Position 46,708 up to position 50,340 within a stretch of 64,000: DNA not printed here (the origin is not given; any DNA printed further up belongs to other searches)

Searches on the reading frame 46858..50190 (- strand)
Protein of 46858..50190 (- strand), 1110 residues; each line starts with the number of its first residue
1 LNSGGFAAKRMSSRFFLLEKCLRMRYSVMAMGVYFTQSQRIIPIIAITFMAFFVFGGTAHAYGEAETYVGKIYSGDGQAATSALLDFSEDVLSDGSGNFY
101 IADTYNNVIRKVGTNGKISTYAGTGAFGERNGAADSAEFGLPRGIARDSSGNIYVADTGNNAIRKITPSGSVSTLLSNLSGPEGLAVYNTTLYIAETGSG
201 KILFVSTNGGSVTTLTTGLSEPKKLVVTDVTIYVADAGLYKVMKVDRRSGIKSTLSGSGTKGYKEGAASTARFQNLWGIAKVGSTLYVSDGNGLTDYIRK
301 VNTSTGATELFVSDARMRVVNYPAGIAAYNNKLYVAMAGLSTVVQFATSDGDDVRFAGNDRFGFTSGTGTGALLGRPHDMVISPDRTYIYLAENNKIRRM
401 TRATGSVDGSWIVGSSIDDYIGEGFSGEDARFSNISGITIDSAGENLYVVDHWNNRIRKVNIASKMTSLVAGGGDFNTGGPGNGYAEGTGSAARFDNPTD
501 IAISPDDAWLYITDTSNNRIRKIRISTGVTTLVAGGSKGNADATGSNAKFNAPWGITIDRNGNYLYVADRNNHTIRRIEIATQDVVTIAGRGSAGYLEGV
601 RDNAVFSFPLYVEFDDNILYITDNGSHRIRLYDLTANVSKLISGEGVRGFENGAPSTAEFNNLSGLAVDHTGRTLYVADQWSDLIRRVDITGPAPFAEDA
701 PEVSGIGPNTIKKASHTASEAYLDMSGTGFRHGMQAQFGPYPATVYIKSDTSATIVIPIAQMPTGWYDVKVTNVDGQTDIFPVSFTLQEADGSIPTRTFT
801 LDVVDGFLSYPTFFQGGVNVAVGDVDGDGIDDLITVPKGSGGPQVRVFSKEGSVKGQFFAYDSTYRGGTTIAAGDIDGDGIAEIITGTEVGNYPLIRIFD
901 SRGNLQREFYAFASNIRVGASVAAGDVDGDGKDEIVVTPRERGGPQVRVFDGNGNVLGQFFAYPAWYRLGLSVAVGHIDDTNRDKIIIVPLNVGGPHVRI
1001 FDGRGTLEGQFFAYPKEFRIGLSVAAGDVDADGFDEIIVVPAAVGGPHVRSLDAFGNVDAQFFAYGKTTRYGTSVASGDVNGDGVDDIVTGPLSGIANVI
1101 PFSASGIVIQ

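Call 17: search_protein_families(library=pfam, proteins=[window:46858-50190:-], max_evalue=0.00001)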
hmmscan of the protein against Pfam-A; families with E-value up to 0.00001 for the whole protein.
window:46858-50190:- (1110 aa): 8 families
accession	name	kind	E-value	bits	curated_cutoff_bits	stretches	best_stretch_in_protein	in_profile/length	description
PF01436.27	NHL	-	2.9e-35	119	20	1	139-165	1-27/28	NHL repeat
PF01839.29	FG-GAP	-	1.6e-23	82.5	22.1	0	919-940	2-24/37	FG-GAP repeat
PF25021.1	TEN_NHL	-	8.7e-20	71.4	27.1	1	420-593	129-304/357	Teneurin NHL domain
PF08450.18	SGL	-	4.3e-12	46.6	26.3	0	499-579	137-211/246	SMP-30/Gluconolactonase/LRE-like region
PF13517.12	FG-GAP_3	-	5.1e-12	46.6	26.9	1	824-885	1-60/61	FG-GAP-like repeat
PF01731.26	Arylesterase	-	2.4e-11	44.1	21.3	0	548-581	51-84/86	Arylesterase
PF10282.15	Lactonase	-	3.9e-07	30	21.7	0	487-643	28-181/344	Lactonase, 7-bladed beta-propeller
PF24684.1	Vgb_lyase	-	7.3e-06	25.4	50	0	98-235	151-281/290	Virginiamycin B lyase family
